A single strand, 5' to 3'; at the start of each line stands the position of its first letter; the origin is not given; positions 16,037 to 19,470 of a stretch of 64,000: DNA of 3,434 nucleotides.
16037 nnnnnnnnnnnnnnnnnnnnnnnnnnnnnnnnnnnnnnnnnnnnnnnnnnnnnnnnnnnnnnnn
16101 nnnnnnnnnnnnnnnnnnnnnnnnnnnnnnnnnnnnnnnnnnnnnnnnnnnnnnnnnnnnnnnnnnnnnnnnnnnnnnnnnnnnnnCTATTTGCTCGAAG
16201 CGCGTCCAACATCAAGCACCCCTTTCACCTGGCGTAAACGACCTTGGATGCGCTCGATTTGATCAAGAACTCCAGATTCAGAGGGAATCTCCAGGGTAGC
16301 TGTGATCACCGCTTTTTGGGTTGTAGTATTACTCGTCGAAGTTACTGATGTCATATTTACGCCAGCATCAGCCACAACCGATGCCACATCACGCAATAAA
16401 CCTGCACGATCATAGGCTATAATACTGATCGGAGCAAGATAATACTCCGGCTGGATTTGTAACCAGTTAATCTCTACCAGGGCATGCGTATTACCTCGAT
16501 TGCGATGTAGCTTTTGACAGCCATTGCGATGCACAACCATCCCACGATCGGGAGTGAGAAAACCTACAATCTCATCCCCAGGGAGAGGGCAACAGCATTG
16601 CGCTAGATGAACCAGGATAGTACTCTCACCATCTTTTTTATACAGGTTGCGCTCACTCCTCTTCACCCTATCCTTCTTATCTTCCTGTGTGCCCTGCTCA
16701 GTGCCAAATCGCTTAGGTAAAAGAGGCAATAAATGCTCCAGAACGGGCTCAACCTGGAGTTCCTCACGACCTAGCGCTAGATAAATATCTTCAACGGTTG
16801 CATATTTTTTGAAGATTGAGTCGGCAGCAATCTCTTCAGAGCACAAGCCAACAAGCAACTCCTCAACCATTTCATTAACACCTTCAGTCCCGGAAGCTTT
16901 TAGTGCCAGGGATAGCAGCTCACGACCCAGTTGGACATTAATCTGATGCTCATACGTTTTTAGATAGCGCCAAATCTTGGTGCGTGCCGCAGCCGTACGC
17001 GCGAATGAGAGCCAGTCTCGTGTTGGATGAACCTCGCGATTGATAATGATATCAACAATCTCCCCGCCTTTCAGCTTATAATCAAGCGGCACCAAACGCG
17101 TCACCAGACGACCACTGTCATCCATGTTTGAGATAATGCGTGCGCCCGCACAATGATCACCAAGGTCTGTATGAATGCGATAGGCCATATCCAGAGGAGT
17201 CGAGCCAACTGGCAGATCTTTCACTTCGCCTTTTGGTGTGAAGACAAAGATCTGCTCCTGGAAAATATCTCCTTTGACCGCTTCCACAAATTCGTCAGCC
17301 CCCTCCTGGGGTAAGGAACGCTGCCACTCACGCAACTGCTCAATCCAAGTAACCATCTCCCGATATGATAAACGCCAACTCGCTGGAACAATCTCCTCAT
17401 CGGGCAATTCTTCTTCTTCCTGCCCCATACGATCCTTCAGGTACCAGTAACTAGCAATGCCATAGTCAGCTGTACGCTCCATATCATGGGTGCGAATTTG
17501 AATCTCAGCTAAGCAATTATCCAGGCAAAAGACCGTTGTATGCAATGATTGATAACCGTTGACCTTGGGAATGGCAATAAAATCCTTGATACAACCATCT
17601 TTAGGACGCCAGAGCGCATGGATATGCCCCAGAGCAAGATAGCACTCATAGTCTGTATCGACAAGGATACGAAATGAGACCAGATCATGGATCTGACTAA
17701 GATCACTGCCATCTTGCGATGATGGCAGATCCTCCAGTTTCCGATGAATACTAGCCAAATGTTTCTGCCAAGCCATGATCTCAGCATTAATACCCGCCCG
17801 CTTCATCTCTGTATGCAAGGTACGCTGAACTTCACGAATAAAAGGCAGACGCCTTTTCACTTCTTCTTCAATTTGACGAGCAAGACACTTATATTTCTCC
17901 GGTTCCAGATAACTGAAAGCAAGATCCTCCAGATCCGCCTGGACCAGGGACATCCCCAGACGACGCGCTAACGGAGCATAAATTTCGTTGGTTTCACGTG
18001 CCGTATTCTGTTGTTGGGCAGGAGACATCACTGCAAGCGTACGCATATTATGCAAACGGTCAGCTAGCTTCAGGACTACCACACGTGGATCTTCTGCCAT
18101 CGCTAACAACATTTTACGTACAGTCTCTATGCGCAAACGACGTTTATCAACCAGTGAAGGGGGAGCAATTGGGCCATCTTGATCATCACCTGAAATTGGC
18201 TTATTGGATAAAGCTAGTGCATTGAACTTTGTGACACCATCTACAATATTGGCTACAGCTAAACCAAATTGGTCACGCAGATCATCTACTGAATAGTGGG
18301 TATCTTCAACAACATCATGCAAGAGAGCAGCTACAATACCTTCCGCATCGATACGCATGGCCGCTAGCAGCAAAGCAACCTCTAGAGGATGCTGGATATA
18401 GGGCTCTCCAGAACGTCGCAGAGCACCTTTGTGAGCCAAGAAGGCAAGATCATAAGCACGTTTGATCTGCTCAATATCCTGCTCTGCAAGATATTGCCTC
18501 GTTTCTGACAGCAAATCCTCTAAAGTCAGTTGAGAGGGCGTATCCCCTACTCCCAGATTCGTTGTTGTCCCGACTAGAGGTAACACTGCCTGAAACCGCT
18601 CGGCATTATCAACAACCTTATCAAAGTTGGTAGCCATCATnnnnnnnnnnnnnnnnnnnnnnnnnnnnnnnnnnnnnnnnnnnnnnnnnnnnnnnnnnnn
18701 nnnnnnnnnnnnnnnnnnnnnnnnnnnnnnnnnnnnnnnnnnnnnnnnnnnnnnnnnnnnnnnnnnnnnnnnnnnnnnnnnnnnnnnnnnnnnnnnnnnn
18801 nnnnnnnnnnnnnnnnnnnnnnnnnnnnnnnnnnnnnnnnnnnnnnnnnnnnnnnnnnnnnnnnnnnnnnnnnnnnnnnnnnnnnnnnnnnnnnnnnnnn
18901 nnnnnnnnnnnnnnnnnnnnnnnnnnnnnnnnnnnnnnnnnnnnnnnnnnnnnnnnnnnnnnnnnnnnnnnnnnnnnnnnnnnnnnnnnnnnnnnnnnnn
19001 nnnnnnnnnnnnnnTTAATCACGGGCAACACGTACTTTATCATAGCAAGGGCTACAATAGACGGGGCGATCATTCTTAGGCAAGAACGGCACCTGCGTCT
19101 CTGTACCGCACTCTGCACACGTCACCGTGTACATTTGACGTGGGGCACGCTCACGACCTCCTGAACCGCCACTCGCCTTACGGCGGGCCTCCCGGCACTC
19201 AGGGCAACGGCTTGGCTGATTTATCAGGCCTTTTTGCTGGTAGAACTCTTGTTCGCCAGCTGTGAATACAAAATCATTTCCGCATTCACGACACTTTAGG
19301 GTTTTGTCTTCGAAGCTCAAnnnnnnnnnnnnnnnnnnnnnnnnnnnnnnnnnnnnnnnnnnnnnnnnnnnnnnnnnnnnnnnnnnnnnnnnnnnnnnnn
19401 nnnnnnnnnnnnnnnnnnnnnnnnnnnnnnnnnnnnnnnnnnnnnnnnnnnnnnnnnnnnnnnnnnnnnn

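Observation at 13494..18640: Two tandem long RelA/SpoT-homologue genes. The downstream copy is RelA-like with a lost hydrolase motif and carries an in-frame TGA plus a compensated double frameshift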

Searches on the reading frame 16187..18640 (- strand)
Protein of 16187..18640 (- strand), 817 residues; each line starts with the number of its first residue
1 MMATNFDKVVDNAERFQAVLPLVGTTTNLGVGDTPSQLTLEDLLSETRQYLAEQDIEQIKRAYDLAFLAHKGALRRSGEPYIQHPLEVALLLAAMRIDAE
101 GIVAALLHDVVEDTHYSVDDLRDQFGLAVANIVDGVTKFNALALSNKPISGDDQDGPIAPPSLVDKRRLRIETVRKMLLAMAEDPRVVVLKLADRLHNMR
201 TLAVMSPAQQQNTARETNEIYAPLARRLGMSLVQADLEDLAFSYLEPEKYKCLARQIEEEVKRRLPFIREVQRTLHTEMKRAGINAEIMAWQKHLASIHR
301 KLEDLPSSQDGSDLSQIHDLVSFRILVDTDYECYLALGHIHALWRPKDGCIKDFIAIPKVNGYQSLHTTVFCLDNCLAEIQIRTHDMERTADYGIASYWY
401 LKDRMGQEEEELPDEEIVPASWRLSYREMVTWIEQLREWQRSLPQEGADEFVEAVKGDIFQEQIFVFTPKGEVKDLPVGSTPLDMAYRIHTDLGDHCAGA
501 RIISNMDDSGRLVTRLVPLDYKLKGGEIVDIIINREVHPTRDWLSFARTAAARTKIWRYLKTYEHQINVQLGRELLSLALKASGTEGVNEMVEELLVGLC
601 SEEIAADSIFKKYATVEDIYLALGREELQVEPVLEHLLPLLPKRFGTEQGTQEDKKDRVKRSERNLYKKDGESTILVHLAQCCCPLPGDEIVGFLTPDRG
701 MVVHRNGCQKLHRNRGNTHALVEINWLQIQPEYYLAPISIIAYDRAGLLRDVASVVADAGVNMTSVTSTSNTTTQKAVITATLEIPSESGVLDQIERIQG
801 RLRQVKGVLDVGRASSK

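Call 11: search_protein_families(library=pfam, proteins=[window:16187-18640:-])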
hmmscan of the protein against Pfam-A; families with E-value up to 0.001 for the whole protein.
window:16187-18640:- (817 aa): 8 families
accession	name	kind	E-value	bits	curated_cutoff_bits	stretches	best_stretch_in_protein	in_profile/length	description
PF13328.12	HD_4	-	2.6e-47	160.9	27.2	1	62-230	1-155/156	HD domain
PF04607.23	RelA_SpoT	-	1.6e-27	96.4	27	1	292-403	3-110/113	Region found in RelA / SpoT proteins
PF02824.27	TGS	-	1e-18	67.6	22.2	1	464-532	1-59/60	TGS domain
PF13291.12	ACT_4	-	9.7e-14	52.3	27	1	734-813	5-80/80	ACT domain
PF01966.28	HD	-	2.9e-09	37.7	22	1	81-199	1-116/116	HD domain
PF19296.4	RelA_AH_RIS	-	2.8e-08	34.5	23.8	1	546-706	3-170/185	RelA/SpoT, AH and RIS domains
PF01842.31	ACT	-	4.1e-07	30.1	27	1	738-798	3-64/66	ACT domain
PF22629.2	ACT_AHAS_ss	-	0.00017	22.1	27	1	738-799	1-63/67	AHAS small subunit-like ACT domain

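Call 12: find_encoding_contigs(protein=window:16187-18640:-, flank=6000, max_places=6)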
Protein window:16187-18640:- (817 aa): no gene with exactly this product is on record in the collection.

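Call 61: search_solved_structures(query=window:16190-18640:-, max_evalue=1e-20)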
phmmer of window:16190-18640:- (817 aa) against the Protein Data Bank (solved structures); distinct sequences matched with E-value up to 1e-20: 16.
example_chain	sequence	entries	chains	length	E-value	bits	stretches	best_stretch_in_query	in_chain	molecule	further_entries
8fr8_I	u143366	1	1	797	5.4e-141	474.6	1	39-816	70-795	GTP pyrophosphokinase RelA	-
6yxa_A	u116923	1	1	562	3.1e-108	366.3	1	37-624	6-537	GTP pyrophosphokinase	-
5kps_A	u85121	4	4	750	5e-106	358.9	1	86-813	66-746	GTP pyrophosphokinase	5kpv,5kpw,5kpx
5iqr_8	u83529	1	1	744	5.1e-106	358.9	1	86-813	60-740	GTP pyrophosphokinase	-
5l3p_z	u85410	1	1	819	4.1e-99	336.1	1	86-718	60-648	GTP pyrophosphokinase,GTP pyrophosphokinase,GTP pyrophosphokinase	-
7oiw_A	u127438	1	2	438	9.4e-94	318.4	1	40-500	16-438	GTP pyrophosphokinase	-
5xnx_A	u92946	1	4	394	4.2e-86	293.1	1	39-456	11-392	Bifunctional (p)ppGpp synthase/hydrolase RelA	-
1vj7_A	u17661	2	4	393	4.4e-78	266.5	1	37-404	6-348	Bifunctional RELA/SPOT | Bifunctional (p)ppGpp synthase/hydrolase RelA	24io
8acu_A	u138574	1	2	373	7.9e-77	262.4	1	37-407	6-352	GTP pyrophosphokinase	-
6s2v_A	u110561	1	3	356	1e-72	248.8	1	40-389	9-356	(P)ppGpp synthetase I, SpoT/RelA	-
6s2t_A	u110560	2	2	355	1.1e-72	248.7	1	40-389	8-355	(P)ppGpp synthetase I, SpoT/RelA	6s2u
7ohg_A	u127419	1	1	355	1.1e-72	248.7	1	42-389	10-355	Guanosine-3',5'-bis(Diphosphate) 3'-pyrophosphohydrolase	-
9s6k_B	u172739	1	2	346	2.7e-64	220.9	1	40-395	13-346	GTP pyrophosphokinase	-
7qpr_A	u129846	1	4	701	2.3e-62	214.6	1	49-256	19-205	ACT domain protein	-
6htq_x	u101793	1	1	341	1.8e-44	155.4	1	462-811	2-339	GTP pyrophosphokinase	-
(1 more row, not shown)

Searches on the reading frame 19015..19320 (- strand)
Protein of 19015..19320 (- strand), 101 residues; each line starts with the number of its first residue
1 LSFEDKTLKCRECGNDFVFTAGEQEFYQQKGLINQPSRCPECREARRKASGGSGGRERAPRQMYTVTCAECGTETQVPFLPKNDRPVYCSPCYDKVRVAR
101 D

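Call 45: search_protein_families(library=pfam, proteins=[window:19015-19320:-], max_evalue=0.0001)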
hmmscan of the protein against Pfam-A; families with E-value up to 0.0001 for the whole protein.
window:19015-19320:- (101 aa): 2 families
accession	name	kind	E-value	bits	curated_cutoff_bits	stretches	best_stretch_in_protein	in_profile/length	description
PF13451.12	zf_Tbcl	-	1.5e-22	79.7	24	1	4-49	1-46/48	Probable treble clef domain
PF23477.1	zf_Tbcl_2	-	8.5e-19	67.4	27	1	61-96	1-36/37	Probable treble clef zinc finger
